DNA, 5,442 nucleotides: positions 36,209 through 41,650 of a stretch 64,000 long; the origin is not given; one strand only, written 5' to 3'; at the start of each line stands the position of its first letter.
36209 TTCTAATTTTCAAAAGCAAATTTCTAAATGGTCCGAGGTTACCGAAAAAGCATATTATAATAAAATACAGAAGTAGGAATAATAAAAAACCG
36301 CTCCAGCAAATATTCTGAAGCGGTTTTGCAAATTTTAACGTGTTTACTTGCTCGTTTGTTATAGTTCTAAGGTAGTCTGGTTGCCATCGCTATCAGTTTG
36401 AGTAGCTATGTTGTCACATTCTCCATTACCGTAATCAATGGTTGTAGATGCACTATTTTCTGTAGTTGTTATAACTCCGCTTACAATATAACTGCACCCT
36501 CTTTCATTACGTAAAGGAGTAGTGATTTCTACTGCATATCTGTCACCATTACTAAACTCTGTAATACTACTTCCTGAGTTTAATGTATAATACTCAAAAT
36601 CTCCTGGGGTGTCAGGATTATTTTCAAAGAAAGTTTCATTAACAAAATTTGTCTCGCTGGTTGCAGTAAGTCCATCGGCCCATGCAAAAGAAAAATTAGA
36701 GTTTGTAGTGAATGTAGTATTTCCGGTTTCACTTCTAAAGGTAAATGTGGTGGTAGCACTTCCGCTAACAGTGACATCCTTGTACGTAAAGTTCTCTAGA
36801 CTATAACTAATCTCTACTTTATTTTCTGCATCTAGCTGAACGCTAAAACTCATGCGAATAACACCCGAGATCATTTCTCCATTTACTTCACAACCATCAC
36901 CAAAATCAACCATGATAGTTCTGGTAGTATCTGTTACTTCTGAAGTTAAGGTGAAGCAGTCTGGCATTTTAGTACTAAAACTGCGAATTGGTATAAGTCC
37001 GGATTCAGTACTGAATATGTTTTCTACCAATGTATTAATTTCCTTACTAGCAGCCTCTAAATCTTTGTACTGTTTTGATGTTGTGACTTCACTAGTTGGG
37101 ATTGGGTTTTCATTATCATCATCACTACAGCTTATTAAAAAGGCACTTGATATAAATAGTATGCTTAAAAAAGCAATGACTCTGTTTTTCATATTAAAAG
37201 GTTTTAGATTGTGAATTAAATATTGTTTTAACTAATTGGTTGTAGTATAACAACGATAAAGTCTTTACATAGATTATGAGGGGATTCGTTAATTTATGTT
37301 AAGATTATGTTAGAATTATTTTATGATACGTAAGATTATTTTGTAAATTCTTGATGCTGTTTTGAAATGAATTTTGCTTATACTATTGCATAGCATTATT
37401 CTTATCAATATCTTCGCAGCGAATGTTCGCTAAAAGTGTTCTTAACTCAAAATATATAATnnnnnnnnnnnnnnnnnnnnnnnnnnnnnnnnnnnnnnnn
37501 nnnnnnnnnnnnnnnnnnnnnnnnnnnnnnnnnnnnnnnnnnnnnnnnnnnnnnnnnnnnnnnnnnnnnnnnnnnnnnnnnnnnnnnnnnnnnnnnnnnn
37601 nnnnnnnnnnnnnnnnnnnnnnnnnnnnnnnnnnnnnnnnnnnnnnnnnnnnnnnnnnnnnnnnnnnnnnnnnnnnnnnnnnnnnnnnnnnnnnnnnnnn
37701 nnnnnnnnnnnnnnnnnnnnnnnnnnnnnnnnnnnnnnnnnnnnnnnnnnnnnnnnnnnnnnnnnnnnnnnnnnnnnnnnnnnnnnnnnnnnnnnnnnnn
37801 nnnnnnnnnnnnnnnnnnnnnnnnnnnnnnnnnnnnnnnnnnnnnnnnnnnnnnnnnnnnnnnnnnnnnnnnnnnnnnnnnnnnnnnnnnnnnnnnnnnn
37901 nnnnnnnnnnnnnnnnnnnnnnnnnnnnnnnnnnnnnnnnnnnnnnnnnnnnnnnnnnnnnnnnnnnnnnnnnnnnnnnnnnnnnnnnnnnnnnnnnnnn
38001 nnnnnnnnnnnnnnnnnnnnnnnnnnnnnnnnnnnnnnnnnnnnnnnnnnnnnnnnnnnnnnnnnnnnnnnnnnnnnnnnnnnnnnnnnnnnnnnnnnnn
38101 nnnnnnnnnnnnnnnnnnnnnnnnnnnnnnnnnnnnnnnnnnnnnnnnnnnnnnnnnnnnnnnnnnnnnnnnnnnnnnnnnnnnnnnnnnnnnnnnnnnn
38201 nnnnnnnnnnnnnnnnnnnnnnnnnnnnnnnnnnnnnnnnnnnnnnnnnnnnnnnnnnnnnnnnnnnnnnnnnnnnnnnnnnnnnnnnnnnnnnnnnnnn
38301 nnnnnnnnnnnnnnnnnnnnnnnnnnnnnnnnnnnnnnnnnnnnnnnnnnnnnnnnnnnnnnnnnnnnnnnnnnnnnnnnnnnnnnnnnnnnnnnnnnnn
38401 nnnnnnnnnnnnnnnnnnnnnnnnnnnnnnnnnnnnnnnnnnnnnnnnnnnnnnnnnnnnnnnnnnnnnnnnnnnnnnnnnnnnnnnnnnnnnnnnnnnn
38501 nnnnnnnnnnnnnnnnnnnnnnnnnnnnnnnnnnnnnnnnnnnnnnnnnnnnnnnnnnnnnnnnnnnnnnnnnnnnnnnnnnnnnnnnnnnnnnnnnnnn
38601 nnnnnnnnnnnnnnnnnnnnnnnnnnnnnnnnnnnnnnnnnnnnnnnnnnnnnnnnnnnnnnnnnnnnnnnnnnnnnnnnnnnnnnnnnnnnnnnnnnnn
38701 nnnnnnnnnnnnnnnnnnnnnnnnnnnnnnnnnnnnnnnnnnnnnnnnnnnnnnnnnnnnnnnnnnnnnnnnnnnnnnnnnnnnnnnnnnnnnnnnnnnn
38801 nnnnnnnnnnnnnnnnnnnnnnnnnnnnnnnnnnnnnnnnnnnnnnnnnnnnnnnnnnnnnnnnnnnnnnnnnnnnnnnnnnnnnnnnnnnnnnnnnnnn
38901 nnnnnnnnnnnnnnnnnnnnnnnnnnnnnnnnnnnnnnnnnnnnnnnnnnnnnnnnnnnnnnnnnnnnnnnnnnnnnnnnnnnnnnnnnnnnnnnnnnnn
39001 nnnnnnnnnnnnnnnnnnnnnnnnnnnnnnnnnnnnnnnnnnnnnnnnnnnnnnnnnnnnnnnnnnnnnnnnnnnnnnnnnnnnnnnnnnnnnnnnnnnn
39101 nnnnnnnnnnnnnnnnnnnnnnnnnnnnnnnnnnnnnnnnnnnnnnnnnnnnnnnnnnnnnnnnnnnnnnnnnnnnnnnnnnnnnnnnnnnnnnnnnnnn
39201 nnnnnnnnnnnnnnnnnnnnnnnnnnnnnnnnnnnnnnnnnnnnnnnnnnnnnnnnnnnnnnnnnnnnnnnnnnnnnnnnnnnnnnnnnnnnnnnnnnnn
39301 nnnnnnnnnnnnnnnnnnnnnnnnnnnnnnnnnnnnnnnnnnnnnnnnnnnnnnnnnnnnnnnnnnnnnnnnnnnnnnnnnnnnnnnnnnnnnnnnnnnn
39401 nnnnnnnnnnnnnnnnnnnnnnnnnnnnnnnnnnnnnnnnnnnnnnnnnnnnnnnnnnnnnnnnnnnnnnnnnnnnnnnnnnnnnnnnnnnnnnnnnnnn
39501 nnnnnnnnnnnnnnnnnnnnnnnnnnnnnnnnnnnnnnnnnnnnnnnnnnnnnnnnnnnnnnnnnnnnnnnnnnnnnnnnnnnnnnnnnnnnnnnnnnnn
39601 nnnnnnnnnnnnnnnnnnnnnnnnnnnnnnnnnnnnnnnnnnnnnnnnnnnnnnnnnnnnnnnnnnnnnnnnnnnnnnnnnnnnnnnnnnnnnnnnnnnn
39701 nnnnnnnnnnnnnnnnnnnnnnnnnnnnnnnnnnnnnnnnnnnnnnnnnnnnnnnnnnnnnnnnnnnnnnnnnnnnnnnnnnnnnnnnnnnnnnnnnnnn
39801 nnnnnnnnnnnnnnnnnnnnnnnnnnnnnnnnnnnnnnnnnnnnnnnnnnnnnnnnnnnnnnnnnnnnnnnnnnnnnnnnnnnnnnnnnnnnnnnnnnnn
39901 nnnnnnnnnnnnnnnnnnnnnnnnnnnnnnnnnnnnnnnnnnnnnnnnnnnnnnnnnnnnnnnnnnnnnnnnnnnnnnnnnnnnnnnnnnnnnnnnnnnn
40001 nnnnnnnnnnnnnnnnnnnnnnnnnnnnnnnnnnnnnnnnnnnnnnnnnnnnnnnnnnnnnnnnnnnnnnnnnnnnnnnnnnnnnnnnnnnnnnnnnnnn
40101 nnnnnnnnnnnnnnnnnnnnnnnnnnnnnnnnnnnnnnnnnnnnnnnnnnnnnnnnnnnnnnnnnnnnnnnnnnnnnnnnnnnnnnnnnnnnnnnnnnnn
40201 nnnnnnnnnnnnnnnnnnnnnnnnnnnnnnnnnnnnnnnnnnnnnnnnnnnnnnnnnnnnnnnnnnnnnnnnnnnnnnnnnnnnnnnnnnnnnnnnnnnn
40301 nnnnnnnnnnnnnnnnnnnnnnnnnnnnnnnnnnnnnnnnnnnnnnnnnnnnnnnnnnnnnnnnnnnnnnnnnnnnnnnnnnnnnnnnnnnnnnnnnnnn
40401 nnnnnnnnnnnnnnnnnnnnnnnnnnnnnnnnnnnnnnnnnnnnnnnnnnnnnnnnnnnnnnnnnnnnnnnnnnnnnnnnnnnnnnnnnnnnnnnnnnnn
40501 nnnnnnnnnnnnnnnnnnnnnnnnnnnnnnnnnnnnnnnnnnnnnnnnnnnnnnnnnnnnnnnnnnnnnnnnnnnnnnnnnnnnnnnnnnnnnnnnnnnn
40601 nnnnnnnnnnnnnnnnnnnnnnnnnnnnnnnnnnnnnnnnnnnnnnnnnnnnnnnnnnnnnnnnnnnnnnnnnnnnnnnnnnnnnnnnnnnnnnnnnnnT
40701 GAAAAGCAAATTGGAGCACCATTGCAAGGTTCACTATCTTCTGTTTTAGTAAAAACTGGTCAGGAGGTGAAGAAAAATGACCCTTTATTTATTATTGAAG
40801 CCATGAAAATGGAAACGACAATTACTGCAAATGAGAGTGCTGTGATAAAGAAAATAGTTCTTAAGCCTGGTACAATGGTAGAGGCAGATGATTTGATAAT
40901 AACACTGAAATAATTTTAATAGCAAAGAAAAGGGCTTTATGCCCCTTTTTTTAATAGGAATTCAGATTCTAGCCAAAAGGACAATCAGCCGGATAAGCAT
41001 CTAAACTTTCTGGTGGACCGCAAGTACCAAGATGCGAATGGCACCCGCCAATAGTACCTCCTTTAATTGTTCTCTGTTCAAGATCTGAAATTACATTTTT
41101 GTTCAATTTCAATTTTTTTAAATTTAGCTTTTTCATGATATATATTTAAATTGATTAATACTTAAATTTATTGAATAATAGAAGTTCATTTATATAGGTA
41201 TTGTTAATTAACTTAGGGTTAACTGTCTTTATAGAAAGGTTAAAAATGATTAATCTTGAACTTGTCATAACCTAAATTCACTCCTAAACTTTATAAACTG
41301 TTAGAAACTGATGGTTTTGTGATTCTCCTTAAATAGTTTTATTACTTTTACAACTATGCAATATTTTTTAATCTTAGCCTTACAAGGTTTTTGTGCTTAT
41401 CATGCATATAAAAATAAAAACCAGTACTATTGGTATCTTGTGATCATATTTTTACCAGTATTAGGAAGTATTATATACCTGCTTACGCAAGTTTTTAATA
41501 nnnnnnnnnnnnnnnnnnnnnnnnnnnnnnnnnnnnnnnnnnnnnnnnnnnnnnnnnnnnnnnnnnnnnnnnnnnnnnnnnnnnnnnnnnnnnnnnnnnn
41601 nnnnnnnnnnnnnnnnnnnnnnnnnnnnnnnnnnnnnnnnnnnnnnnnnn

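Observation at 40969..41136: Unannotated orphan double-glycine RiPP-like precursor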

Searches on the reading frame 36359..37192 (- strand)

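Call 44: search_protein_families(library=pfam, proteins=[window:36359-37192:-], max_evalue=0.001)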
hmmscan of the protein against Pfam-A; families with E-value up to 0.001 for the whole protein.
window:36359-37192:- (277 aa): 0 families

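Call 52: search_protein_families(library=ncbifam, proteins=[window:36359-37192:-], max_evalue=1)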
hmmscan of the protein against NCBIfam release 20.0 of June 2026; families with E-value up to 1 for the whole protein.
window:36359-37192:- (277 aa): 3 families
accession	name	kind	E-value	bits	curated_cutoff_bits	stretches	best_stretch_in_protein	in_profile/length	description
TIGR04313.1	aro_clust_Mycop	subfamily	0.0011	18.7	40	1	2-61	2-68/296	aromatic motif membrane protein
NF051862.1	BT4005_BT4719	subfamily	0.002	18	60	1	6-36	5-37/211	NigD1/NigD2 family lipoprotein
NF053689.1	BamJ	equivalog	0.05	13.9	100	1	1-51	1-52/184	BamJ family beta-barrel-assembly machinery protein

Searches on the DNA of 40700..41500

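Call 65: search_rna_families(source=window, start=40700, end=41500, threshold=evalue, max_evalue=1)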
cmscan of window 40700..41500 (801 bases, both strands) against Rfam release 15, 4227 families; matches with E-value up to 1: 3.
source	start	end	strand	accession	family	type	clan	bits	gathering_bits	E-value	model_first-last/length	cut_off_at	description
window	40899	40953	-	RF02420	Bp1_162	Gene; sRNA;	-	22.1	50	0.36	1-100/100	no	Burkholderia sRNA Bp1_Cand612_SIPHT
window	41334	41424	-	RF00650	mir-153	Gene; miRNA;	-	20.7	54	0.43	1-73/73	no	mir-153 microRNA precursor family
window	40917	41153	-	RF01402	STnc150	Gene; sRNA;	-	17.3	60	0.29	1-267/267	no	STnc150 Hfq binding RNA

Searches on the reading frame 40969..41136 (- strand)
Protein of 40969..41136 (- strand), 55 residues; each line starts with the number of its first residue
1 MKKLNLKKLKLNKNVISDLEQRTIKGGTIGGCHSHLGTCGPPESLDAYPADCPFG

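Call 3: search_protein_families(library=ncbifam, proteins=[window:40969-41136:-], max_evalue=10)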
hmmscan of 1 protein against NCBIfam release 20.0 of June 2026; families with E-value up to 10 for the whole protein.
window:40969-41136:- (55 aa): 3 families
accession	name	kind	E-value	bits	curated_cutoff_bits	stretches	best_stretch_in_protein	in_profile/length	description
TIGR04149.1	GG_sam_targ_CFB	domain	0.0046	16.8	25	1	2-39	5-42/43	TIGR04149 family rSAM-modified RiPP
NF038153.1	lant_leader_L1a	domain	0.54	10.5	22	1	1-21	1-23/32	class I lanthipeptide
NF038180.1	leader_pinensin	domain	9.2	6.3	24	0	20-27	21-28/28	pinensin family lanthipeptide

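Call 4: search_protein_families(library=pfam, proteins=[window:40969-41136:-], max_evalue=10)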
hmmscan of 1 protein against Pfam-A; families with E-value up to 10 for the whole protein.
window:40969-41136:- (55 aa): 2 families
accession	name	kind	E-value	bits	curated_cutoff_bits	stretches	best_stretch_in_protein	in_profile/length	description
PF13855.12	LRR_8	-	0.081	13.1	27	1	5-25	26-46/61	Leucine rich repeat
PF04369.19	Lactococcin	-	0.18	12.4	23.1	1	10-28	4-22/60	Lactococcin-like family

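Call 12: find_homologous_proteins(query=window:40969-41136:-, max_evalue=0.01)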
Query window:40969-41136:- (55 aa): 2 proteins with E <= 0.01 among 2 candidates.
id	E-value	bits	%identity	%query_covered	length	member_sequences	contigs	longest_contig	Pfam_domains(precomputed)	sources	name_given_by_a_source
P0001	4.6e-31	123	100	100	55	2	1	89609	-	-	-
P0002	6.2e-30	119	98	98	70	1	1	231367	-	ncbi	-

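Call 21: find_encoding_contigs(protein=P0002, flank=6000, max_places=4)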
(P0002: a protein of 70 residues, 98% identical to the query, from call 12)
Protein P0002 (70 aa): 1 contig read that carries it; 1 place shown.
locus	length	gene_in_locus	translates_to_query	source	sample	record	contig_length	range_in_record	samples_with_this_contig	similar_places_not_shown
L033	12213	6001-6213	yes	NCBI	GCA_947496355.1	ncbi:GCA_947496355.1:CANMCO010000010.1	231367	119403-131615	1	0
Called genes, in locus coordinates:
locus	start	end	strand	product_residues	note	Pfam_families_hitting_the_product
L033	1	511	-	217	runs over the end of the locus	-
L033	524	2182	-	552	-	PF03062:MBOAT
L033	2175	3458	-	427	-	PF00657:Lipase_GDSL, PF13472:Lipase_GDSL_2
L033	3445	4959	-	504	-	PF13472:Lipase_GDSL_2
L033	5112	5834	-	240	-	PF12895:ANAPC3 (faint), PF13181:TPR_8 (faint), PF13428:TPR_14 (faint), PF14559:TPR_19 (faint), PF07719:TPR_2 (faint)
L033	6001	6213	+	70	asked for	-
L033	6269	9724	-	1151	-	PF00289:Biotin_carb_N, PF02222:ATP-grasp, PF02786:CPSase_L_D2, PF07478:Dala_Dala_lig_C, PF02785:Biotin_carb_C, PF00682:HMGL-like, PF02436:PYC_OADA, PF00364:Biotin_lipoyl, +1 more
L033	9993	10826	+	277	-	-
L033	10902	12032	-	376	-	PF03480:DctP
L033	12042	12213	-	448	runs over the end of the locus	PF06808:DctM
